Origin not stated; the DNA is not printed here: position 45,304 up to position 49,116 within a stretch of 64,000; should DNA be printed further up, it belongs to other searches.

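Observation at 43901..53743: Candidate undescribed envelope redox system: ferredoxin - nitrilase-family hydrolase - TPR/FG-GAP/UnbV giant - membrane penta-heme cytochrome/TPR - CRTAC1, ending in a clean terminator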

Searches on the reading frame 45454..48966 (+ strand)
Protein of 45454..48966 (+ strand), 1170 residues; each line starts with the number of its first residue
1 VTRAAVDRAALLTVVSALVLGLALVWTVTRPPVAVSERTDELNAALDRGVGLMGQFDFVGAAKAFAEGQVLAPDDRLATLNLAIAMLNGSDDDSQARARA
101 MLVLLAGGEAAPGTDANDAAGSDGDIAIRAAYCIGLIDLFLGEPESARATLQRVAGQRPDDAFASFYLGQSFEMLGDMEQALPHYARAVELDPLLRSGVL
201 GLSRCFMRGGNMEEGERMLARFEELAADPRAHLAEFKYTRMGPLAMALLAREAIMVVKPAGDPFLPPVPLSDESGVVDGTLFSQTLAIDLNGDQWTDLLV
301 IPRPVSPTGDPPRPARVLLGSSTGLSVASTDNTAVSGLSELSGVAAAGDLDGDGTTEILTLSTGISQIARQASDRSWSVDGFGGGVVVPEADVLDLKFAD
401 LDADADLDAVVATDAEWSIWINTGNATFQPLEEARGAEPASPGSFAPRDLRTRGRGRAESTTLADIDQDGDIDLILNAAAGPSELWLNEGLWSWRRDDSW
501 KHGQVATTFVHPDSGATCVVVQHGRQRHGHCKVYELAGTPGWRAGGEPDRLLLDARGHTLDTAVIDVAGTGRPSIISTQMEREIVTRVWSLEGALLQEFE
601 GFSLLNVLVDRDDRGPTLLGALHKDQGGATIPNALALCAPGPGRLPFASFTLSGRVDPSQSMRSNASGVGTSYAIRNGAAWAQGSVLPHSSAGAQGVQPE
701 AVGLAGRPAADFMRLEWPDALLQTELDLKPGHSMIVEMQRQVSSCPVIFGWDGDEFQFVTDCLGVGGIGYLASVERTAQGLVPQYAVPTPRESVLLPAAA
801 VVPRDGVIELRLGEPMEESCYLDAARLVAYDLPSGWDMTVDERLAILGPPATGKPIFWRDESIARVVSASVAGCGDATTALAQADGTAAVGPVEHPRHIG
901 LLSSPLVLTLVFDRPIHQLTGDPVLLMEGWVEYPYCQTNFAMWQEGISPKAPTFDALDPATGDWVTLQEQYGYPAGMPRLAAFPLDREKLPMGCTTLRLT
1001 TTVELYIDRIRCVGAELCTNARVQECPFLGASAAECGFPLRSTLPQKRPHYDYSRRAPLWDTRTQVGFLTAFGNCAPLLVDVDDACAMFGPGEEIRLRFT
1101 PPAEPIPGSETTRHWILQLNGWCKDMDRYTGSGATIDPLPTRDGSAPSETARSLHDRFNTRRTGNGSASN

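Call 4: search_protein_families(library=pfam, proteins=[window:45454-48966:+], max_evalue=0.01)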
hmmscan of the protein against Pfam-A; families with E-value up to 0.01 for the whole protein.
window:45454-48966:+ (1170 aa): 10 families
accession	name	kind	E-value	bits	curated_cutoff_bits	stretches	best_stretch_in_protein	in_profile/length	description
PF13517.12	FG-GAP_3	-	1.7e-16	61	26.9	2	400-475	1-60/61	FG-GAP-like repeat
PF13432.12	TPR_16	-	5.1e-08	33.7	32.7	1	138-193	7-62/65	Tetratricopeptide repeat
PF07719.23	TPR_2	-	9.1e-08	32.1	27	1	162-193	1-32/34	Tetratricopeptide repeat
PF14559.12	TPR_19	-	3.8e-07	30.8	25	1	176-232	5-62/68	Tetratricopeptide repeat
PF13174.12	TPR_6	-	1.4e-05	25.8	26.3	0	164-193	2-31/33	Tetratricopeptide repeat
PF23914.1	TPR_CcmH_CycH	-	3.9e-05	24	42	0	157-221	45-112/158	Cytochrome c-type biogenesis protein H TPR domain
PF13428.12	TPR_14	-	4e-05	24.3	23.5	0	167-195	6-34/44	Tetratricopeptide repeat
PF00515.34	TPR_1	-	6.8e-05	23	27.8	1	164-193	3-32/34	Tetratricopeptide repeat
PF13424.12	TPR_12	-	0.00022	21.8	30.1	1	133-192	8-75/77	Tetratricopeptide repeat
PF01839.29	FG-GAP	-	0.00068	19.9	22.1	0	345-360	5-20/37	FG-GAP repeat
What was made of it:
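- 45454..48966 (+): The giant (1170 aa): an N-terminal membrane anchor, TPR, an FG-GAP propeller, UnbV_ASPIC (seen at family level only) and a roughly 530-aa beta-sandwich array. Pfam TPR and FG-GAP_3 (call 4).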

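Call 10: search_protein_families(library=ncbifam, proteins=[window:45454-48966:+], max_evalue=0.01)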
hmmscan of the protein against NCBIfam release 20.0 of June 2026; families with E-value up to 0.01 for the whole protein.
window:45454-48966:+ (1170 aa): 4 families
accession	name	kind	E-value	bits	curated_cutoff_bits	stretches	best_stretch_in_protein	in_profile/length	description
NF040959.1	MamA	equivalog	9.9e-06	25.1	200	1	103-193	80-170/204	magnetosome protein MamA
TIGR02917.1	PEP_TPR_lipo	equivalog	3e-05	22.1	312.2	1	135-220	370-455/899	XrtA/PEP-CTERM system TPR-repeat protein PrsT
TIGR02552.1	LcrH_SycD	equivalog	0.0012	18.6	104.8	1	166-231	56-121/136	SycD/LcrH family type III secretion system chaperone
NF041054.1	WAxxUGC_long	equivalog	0.0074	15.6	300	0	161-193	275-307/354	ResA-like WAxxUGC motif-containing protein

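Call 42: search_solved_structures(query=window:45454-48966:+, max_evalue=1)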
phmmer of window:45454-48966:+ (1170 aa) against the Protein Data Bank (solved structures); distinct sequences matched with E-value up to 1: 50.
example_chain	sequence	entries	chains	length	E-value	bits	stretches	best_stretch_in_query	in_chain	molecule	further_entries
9qhb_A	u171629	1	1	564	1.2e-24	89.4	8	158-232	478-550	Engineered tetratricopeptide repeat protein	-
8bu0_A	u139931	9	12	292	4e-16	61.2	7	158-231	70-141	Consensus tetratricopeptide repeat protein | Crystal structure of an 8-repeat consensus TPR superhelix with Zinc. | Monomer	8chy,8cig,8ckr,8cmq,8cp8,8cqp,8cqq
9qhc_A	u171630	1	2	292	2e-13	52.3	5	158-231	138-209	Engineered tetratricopeptide repeat protein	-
9gzg_A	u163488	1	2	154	1.7e-09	39.2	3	163-196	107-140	Engineered CTPR protein with glutamic acids for conductivity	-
8ch0_A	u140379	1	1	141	2.3e-08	35.5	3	150-230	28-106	Consensus tetratricopeptide repeat protein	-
2fo7_A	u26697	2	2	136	3.6e-08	34.8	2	161-230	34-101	SYNTHETIC CONSENSUS TPR PROTEIN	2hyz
6vfi_B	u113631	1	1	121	6.1e-07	30.7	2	130-193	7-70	O43_dn18B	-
6vfh_A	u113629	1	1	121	1.4e-06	29.6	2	130-193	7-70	T33_dn10A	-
6v8e_A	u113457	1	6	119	1.6e-06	29.4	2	130-193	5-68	Designed protein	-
1na0_A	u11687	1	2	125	1.8e-06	29.2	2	161-215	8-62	designed protein CTPR3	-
8fwd_0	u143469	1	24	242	2.2e-06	28.9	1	130-231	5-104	O43-rpxdoc-EK1_A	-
1w3b_A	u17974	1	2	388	3e-06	28.5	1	157-215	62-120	UDP-N-ACETYLGLUCOSAMINE--PEPTIDE N-ACETYLGLUCOSAMINYLTRANSFERASE 110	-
6eou_A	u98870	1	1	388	3.3e-06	28.3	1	157-215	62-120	UDP-N-acetylglucosamine--peptide N-acetylglucosaminyltransferase 110 kDa subunit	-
7obi_A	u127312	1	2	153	4.7e-06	27.8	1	155-215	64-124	CTPR-rv4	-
8ump_A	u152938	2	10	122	4.7e-06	27.8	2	131-193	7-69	T33-ml35-redesigned-TPR-domain-fold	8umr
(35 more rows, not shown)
